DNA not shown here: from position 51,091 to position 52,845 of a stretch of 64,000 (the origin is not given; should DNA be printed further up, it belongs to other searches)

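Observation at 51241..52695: PhoU fused directly to the Pho-regulon histidine kinase, giving a soluble TM-less and PAS-less sensor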

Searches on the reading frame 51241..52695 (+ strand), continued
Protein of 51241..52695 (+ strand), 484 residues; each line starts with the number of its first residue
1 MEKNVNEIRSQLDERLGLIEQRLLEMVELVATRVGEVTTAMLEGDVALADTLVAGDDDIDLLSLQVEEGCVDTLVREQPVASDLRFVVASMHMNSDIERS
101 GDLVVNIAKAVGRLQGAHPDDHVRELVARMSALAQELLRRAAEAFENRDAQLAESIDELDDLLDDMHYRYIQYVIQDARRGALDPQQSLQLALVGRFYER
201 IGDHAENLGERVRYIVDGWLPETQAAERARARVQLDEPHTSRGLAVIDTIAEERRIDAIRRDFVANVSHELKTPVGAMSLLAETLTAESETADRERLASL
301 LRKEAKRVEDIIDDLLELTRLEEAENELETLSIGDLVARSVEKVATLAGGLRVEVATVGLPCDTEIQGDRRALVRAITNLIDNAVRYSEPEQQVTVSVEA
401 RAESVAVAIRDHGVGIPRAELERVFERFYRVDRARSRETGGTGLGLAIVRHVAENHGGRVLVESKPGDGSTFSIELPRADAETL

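Call 56: find_homologous_proteins(query=P0124, max_evalue=1e-30)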
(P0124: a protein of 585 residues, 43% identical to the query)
Query P0124 (585 aa): 3062 proteins with E <= 1e-30 among 8000 candidates; the best 120 are listed.
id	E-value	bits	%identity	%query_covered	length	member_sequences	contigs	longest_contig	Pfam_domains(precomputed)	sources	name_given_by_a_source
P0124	0.0e+0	1249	100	100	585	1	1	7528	PF01895.25,PF02518.32,PF00512.32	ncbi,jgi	-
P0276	2.4e-246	837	70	100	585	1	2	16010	PF01895.25,PF02518.32,PF00512.32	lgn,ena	-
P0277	3.1e-163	563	51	98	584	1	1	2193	PF01895.25,PF02518.32,PF00512.32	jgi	jgi:two-component system sensor histidine kinase SenX3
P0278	3.4e-160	553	49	98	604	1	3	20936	PF01895.25,PF02518.32,PF00512.32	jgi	jgi:phosphate transport system regulatory protein PhoU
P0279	1.1e-158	548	49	99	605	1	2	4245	PF01895.25,PF02518.32,PF00512.32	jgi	jgi:phosphate transport system regulatory protein PhoU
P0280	1.6e-157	544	49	98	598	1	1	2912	PF01895.25,PF02518.32,PF00512.32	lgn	-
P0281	2.5e-157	543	47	99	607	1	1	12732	PF01895.25,PF02518.32,PF00512.32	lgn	-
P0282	4.3e-157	542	48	97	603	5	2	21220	PF01895.25,PF02518.32,PF00512.32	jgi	jgi:phosphate transport system regulatory protein PhoU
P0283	7.5e-149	515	46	97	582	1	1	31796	PF01895.25,PF02518.32,PF00512.32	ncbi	-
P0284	1.5e-148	514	47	99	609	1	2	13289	PF01895.25,PF02518.32,PF00512.32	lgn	-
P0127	2.9e-145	503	45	95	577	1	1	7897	PF01895.25,PF02518.32,PF00512.32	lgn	-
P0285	1.5e-138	481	43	99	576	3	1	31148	PF01895.25,PF02518.32,PF00512.32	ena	-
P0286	6.5e-138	479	44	98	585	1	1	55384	PF01895.25,PF02518.32,PF00512.32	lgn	-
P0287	5.3e-137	476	45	97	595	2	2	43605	PF01895.25,PF02518.32,PF00512.32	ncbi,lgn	-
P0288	8.0e-135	469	44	98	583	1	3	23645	PF01895.25,PF02518.32,PF00512.32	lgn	-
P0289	1.7e-134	468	43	98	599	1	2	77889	PF01895.25,PF02518.32,PF00512.32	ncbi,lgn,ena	-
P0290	1.4e-131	458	43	98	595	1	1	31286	PF01895.25,PF02518.32,PF00512.32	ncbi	-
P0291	5.2e-130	453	42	98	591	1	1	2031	PF01895.25,PF02518.32,PF00512.32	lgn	-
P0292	3.6e-128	447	42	98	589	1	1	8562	PF01895.25,PF02518.32,PF00512.32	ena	-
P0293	2.4e-124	434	43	57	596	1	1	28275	PF01895.25,PF02518.32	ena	-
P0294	1.7e-123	432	50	40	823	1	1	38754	PF01895.25,PF00005.34,PF02518.32,PF00512.32,PF13401.13,PF02463.26,PF13304.13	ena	-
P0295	4.6e-123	430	51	40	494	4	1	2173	PF01895.25,PF02518.32,PF00512.32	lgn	-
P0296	1.3e-122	429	50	38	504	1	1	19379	PF01895.25,PF02518.32,PF00512.32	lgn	-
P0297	1.4e-122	429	41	97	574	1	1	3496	PF01895.25,PF02518.32,PF00512.32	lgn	-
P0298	1.5e-122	428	50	39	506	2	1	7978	PF01895.25,PF02518.32,PF00512.32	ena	-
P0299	2.4e-120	421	50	39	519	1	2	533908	PF01895.25,PF02518.32,PF00512.32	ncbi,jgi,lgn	-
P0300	5.0e-120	420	50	39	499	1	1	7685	PF01895.25,PF02518.32,PF00512.32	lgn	-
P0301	8.0e-120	419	49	38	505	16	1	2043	PF01895.25,PF02518.32,PF00512.32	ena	-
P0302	7.1e-119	416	51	40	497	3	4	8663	PF01895.25,PF13581.13,PF02518.32,PF00512.32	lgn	-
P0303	4.8e-115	404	46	41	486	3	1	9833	PF01895.25,PF02518.32,PF00512.32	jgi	-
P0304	2.0e-114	402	49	38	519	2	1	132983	PF01895.25,PF02518.32,PF00512.32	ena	-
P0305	4.8e-114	400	48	40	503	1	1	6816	PF01895.25,PF13581.13,PF02518.32,PF00512.32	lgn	-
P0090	1.5e-113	399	52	40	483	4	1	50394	PF01895.25,PF02518.32,PF00512.32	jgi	-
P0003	1.7e-113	399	36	72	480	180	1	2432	PF01895.25,PF02518.32,PF00512.32,PF13589.13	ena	-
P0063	3.2e-113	398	50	40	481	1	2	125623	PF01895.25,PF02518.32,PF00512.32,PF13589.13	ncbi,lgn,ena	-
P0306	4.9e-113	397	39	68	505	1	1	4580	PF01895.25,PF02518.32,PF00512.32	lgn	-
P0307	5.4e-113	397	50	39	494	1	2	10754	PF01895.25,PF13581.13,PF02518.32,PF00512.32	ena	-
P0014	7.8e-113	396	49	40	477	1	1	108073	PF01895.25,PF02518.32,PF00512.32,PF13589.13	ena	-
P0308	1.1e-112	396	47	41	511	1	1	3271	PF01895.25,PF02518.32,PF00512.32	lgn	-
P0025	1.4e-112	396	49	40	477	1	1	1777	PF01895.25,PF02518.32,PF00512.32,PF13589.13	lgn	-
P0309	1.7e-112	395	51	40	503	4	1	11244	PF01895.25,PF02518.32,PF00512.32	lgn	-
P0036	2.0e-112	395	49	40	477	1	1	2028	PF01895.25,PF02518.32,PF00512.32,PF13589.13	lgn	-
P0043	2.1e-112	395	49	40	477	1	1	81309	PF01895.25,PF02518.32,PF00512.32,PF13589.13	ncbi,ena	-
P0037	2.6e-112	395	49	40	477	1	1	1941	PF01895.25,PF02518.32,PF00512.32,PF13589.13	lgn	-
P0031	3.0e-112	394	49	40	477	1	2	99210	PF01895.25,PF02518.32,PF00512.32,PF13589.13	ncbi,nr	ncbi:MAG: phosphate signaling complex protein PhoU [Acidimicrobiales bacterium]|nr:phosphate signali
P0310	3.3e-112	394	49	39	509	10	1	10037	PF01895.25,PF02518.32,PF00512.32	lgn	-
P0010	3.3e-112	394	49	40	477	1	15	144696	PF01895.25,PF02518.32,PF00512.32,PF13589.13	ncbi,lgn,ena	-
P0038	3.5e-112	394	49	40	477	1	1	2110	PF01895.25,PF02518.32,PF00512.32,PF13589.13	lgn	-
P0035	3.5e-112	394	49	40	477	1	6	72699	PF01895.25,PF02518.32,PF00512.32,PF13589.13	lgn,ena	-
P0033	4.7e-112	394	34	78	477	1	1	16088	PF01895.25,PF02518.32,PF00512.32,PF13589.13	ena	-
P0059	5.1e-112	394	37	79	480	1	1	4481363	PF01895.25,PF13581.13,PF02518.32,PF00512.32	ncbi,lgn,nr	ncbi:MAG: phosphate signaling complex protein PhoU [Acidimicrobiales bacterium]|nr:phosphate signali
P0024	6.7e-112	393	49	40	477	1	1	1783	PF01895.25,PF02518.32,PF00512.32,PF13589.13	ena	-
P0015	6.8e-112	393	48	40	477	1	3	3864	PF01895.25,PF02518.32,PF00512.32,PF13589.13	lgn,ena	-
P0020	7.3e-112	393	48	40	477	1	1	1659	PF01895.25,PF02518.32,PF00512.32,PF13589.13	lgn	-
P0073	7.6e-112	393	48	41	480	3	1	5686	PF01895.25,PF02518.32,PF00512.32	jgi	jgi:phosphate transport system regulatory protein PhoU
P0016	8.1e-112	393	47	40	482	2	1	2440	PF01895.25,PF02518.32,PF00512.32,PF13589.13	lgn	-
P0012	9.5e-112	393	49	40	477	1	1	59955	PF01895.25,PF02518.32,PF00512.32,PF13589.13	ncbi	-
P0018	1.2e-111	393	49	40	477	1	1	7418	PF01895.25,PF02518.32,PF00512.32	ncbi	-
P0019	1.4e-111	392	48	40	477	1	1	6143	PF01895.25,PF02518.32,PF00512.32,PF13589.13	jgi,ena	-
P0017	1.7e-111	392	49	40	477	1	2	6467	PF01895.25,PF02518.32,PF00512.32,PF13589.13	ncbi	-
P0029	1.8e-111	392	34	78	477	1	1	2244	PF01895.25,PF13581.13,PF02518.32,PF00512.32,PF13589.13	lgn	-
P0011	2.0e-111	392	48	40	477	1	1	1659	PF01895.25,PF02518.32,PF00512.32,PF13589.13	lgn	-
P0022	2.2e-111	392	47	40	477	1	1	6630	PF01895.25,PF02518.32,PF00512.32,PF13589.13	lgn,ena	-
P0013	2.3e-111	392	49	40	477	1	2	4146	PF01895.25,PF02518.32,PF00512.32,PF13589.13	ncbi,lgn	-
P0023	3.3e-111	391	47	40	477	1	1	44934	PF01895.25,PF02518.32,PF00512.32,PF13589.13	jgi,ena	-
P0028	5.1e-111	390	35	78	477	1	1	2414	PF01895.25,PF13581.13,PF02518.32,PF00512.32,PF13589.13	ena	-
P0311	5.3e-111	390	48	40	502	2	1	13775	PF01895.25,PF02518.32,PF00512.32,PF14501.13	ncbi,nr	ncbi:MAG: phosphate signaling complex protein PhoU [Actinobacteria bacterium]|nr:phosphate signaling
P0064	6.9e-111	390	48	40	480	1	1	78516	PF01895.25,PF02518.32,PF00512.32,PF13589.13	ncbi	-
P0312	1.2e-110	389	49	43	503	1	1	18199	PF01895.25,PF02518.32,PF00512.32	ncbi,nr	ncbi:MAG TPA: phosphate signaling complex protein PhoU [Acidimicrobiales bacterium]|nr:phosphate sig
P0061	1.9e-110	389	37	72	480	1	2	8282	PF01895.25,PF02518.32,PF00512.32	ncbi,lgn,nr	ncbi:MAG: hypothetical protein DHS20C19_14730 [Acidimicrobiales bacterium]|nr:MAG: hypothetical prot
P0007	2.0e-110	388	48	40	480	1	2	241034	PF01895.25,PF13581.13,PF02518.32,PF00512.32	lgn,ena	-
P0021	2.2e-110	388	49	40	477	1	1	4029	PF01895.25,PF02518.32,PF00512.32,PF13589.13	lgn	-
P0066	3.8e-110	388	50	40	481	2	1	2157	PF01895.25,PF02518.32,PF00512.32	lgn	-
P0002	5.6e-110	387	48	40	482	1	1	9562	PF01895.25,PF02518.32,PF00512.32,PF13589.13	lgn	-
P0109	5.7e-110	387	46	46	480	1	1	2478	PF01895.25,PF02518.32,PF00512.32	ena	-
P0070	7.2e-110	387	49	40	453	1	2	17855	PF01895.25,PF02518.32,PF00512.32,PF13589.13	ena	-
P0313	7.2e-110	387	46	40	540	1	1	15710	PF01895.25,PF13581.13,PF02518.32,PF00512.32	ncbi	-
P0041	9.6e-110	386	46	41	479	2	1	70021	PF01895.25,PF13581.13,PF02518.32,PF00512.32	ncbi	-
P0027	1.0e-109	386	47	40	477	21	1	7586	PF01895.25,PF02518.32,PF00512.32,PF13589.13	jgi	-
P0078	1.2e-109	386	45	46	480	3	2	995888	PF01895.25,PF02518.32,PF00512.32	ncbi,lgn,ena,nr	ncbi:MAG: phosphate signaling complex protein PhoU [Acidimicrobiales bacterium]|nr:phosphate signali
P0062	2.3e-109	385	50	40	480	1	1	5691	PF01895.25,PF13581.13,PF02518.32,PF00512.32,PF13589.13,PF14501.13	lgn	-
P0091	3.8e-109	384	50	40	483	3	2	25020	PF01895.25,PF13581.13,PF02518.32,PF00512.32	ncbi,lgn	-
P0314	4.7e-109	384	49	40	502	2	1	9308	PF01895.25,PF02518.32,PF00512.32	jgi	-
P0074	5.1e-109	384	48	40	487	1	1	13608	PF01895.25,PF02518.32,PF00512.32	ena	-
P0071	6.2e-109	384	35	78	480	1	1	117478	PF01895.25,PF02518.32,PF00512.32,PF13589.13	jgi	jgi:phosphate transport system regulatory protein PhoU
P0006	8.3e-109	383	35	73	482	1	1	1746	PF01895.25,PF13581.13,PF02518.32,PF00512.32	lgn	-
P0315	9.4e-109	383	49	38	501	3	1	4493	PF01895.25,PF02518.32,PF00512.32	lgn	-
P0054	9.5e-109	383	46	42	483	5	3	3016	PF01895.25,PF02518.32,PF00512.32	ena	-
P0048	2.9e-108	381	48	40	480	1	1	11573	PF01895.25,PF02518.32,PF00512.32,PF13589.13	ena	-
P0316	3.1e-108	381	49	38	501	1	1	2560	PF01895.25,PF02518.32,PF00512.32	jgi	jgi:phosphate transport system regulatory protein PhoU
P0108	3.8e-108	381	48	41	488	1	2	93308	PF01895.25,PF02518.32,PF00512.32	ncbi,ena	-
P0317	4.5e-108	381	50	40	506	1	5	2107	PF01895.25,PF02518.32,PF00512.32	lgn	-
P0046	5.0e-108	381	48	40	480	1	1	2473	PF01895.25,PF02518.32,PF00512.32,PF13589.13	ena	-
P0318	7.8e-108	380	48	41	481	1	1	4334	PF01895.25,PF02518.32,PF00512.32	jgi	-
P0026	1.2e-107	379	44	47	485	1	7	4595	PF01895.25,PF13581.13,PF02518.32,PF00512.32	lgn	-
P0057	1.2e-107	379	36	75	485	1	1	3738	PF01895.25,PF02518.32,PF00512.32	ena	-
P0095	2.0e-107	379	50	40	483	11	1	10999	PF01895.25,PF13581.13,PF02518.32,PF00512.32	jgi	-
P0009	2.5e-107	378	47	41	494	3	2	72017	PF01895.25,PF13581.13,PF02518.32,PF00512.32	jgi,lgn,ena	-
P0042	3.7e-107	378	48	41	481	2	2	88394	PF01895.25,PF02518.32,PF00512.32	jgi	jgi:phosphate transport system regulatory protein PhoU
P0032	4.1e-107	378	35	74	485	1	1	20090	PF01895.25,PF02518.32,PF00512.32,PF13589.13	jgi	jgi:phosphate transport system regulatory protein PhoU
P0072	5.0e-107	377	47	41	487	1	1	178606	PF01895.25,PF02518.32,PF00512.32,PF13589.13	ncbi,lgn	-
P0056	5.0e-107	377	47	41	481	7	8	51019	PF01895.25,PF02518.32,PF00512.32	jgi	jgi:phosphate transport system regulatory protein PhoU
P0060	5.2e-107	377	36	75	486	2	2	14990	PF01895.25,PF02518.32,PF00512.32,PF14501.13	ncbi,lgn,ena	-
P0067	5.4e-107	377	47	41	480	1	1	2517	PF01895.25,PF02518.32,PF00512.32,PF13589.13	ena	-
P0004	6.7e-107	377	47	40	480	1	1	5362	PF01895.25,PF13581.13,PF02518.32,PF00512.32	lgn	-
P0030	7.3e-107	377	35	74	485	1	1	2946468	PF01895.25,PF02518.32,PF00512.32,PF13589.13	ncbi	ncbi:MAG: phosphate signaling complex protein PhoU [Acidimicrobiales bacterium]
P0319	1.2e-106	376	47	43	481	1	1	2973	PF01895.25,PF02518.32,PF00512.32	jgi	jgi:phosphate transport system regulatory protein PhoU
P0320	1.4e-106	376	47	41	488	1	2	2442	PF01895.25,PF02518.32,PF00512.32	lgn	-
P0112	1.4e-106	376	47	42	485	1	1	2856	PF01895.25,PF02518.32,PF00512.32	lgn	-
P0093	1.7e-106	375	49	40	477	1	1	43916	PF01895.25,PF13581.13,PF02518.32,PF00512.32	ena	-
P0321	3.7e-106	374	47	41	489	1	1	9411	PF01895.25,PF02518.32,PF00512.32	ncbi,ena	-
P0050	6.4e-106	374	43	46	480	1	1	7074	PF01895.25,PF02518.32,PF00512.32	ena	-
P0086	6.8e-106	374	46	41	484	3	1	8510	PF01895.25,PF02518.32,PF00512.32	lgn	-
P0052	6.9e-106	373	43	46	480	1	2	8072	PF01895.25,PF02518.32,PF00512.32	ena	-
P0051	7.5e-106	373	43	46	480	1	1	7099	PF01895.25,PF02518.32,PF00512.32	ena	-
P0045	7.6e-106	373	43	46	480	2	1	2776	PF01895.25,PF02518.32,PF00512.32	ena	-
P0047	8.4e-106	373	43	46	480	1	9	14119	PF01895.25,PF02518.32,PF00512.32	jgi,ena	jgi:phosphate transport system regulatory protein PhoU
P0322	1.2e-105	373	46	41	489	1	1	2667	PF01895.25,PF02518.32,PF00512.32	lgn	-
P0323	1.2e-105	373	47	43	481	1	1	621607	PF01895.25,PF13581.13,PF02518.32,PF00512.32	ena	-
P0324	2.2e-105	372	48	42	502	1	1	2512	PF01895.25,PF02518.32,PF00512.32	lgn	-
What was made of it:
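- Tried and rejected: Only two class B clusters carry names from NCBI records ('Acidimicrobiales' and 'Actinobacteria', call 56).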

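Call 57: find_encoding_contigs(protein=P0294, flank=6000, max_places=3)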
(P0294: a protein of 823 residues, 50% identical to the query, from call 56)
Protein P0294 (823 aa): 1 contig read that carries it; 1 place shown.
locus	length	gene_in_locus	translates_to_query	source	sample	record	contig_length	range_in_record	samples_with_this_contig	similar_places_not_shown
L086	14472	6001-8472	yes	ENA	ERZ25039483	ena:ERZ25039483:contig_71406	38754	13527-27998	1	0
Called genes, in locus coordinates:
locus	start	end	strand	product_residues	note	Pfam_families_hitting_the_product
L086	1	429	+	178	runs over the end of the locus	PF13089:PP_kinase_N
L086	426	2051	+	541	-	PF02503:PP_kinase, PF17941:PP_kinase_C_1, PF13091:PLDc_2 (faint), PF13090:PP_kinase_C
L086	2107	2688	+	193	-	PF00293:NUDIX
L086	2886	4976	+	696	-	PF12849:PBP_like_2, PF01547:SBP_bac_1, PF00528:BPD_transp_1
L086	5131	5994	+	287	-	PF00528:BPD_transp_1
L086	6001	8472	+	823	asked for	PF00005:ABC_tran, PF02463:SMC_N (faint), PF13401:AAA_22 (faint), PF13304:AAA_21 (weak), PF01895:PhoU, PF00512:HisKA, PF02518:HATPase_c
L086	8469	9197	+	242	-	PF00072:Response_reg, PF00486:Trans_reg_C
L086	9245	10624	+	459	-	PF07690:MFS_1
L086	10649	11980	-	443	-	PF10103:Zincin_2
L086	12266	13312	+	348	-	PF01370:Epimerase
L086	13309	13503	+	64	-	-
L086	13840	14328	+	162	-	PF06723:MreB_Mbl, PF14450:FtsA (weak)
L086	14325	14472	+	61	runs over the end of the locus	PF06723:MreB_Mbl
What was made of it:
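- A singleton PstB-PhoU-HK single ORF (L086) shows that read-through products, or artefacts, do appear (call 57).
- Tried and rejected: It is a singleton on a contig that also has a pstS-pstC single ORF, which suggests indel errors (call 57).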

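Call 58: find_encoding_contigs(protein=P0299, flank=8000, max_places=2)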
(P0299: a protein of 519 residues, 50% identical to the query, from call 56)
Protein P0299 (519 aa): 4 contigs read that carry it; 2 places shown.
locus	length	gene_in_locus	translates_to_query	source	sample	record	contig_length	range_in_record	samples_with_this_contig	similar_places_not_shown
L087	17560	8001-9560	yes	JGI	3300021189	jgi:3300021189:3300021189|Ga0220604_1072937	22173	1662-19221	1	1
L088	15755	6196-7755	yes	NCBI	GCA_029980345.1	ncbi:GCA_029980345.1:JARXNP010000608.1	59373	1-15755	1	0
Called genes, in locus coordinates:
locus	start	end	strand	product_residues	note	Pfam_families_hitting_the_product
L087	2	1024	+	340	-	PF04055:Radical_SAM, PF06463:Mob_synth_C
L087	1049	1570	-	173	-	PF14340:DUF4395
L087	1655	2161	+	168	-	PF01967:MoaC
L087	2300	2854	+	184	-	PF28211:GlpR (faint)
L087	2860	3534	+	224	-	-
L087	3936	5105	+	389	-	PF12849:PBP_like_2, PF01547:SBP_bac_1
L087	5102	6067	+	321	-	PF00528:BPD_transp_1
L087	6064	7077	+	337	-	PF00528:BPD_transp_1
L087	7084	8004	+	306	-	PF02463:SMC_N (faint), PF00005:ABC_tran, PF13304:AAA_21 (weak)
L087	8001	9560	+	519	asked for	PF01895:PhoU, PF00512:HisKA, PF02518:HATPase_c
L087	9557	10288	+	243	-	PF00072:Response_reg, PF00486:Trans_reg_C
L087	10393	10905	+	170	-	PF02537:CRCB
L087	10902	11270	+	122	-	PF02537:CRCB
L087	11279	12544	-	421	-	PF05977:MFS_3, PF07690:MFS_1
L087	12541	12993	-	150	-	PF13412:HTH_24 (faint), PF12802:MarR_2, PF01047:MarR, PF13463:HTH_27 (weak)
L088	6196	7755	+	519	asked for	PF01895:PhoU, PF00512:HisKA, PF02518:HATPase_c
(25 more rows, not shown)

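Call 59: list_cluster_members(proteins=[P0283, P0287, P0289, P0290, P0299, P0277, P0278, P0286, P0313, P0304])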
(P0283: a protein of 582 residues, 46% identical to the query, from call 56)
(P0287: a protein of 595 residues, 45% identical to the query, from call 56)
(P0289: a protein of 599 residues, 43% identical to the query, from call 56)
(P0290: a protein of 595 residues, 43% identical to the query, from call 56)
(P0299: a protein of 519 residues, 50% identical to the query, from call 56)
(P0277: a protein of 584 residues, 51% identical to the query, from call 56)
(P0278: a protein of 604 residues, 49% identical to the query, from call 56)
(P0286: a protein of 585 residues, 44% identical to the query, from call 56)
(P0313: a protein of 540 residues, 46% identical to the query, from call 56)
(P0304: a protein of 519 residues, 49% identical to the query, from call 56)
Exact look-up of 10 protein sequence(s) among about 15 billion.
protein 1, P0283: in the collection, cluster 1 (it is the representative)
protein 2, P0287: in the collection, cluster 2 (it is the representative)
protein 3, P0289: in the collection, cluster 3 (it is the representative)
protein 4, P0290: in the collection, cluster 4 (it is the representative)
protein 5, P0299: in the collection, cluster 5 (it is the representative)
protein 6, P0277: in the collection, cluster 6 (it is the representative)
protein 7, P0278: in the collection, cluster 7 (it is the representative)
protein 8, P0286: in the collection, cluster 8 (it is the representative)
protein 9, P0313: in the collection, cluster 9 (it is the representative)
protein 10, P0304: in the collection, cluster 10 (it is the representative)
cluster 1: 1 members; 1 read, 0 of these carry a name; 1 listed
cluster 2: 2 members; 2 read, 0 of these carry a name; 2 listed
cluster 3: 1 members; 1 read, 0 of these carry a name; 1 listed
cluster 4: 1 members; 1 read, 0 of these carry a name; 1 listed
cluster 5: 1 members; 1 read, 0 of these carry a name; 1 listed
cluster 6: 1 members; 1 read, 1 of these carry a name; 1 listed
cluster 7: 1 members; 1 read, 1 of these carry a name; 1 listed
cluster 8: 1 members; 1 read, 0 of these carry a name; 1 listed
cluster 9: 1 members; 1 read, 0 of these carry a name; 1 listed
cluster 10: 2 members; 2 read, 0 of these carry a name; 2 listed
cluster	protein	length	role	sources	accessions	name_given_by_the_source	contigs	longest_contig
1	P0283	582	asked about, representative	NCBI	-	-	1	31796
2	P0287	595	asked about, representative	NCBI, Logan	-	-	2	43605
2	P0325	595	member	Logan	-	-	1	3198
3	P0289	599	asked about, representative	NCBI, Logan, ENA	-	-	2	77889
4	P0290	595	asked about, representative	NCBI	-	-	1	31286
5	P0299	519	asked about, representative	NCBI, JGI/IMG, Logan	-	-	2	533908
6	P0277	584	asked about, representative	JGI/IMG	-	two-component system sensor histidine kinase SenX3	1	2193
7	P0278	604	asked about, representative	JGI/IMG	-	phosphate transport system regulatory protein PhoU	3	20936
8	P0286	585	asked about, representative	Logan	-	-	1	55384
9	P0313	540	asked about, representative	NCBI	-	-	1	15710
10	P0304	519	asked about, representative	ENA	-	-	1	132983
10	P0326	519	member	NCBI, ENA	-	-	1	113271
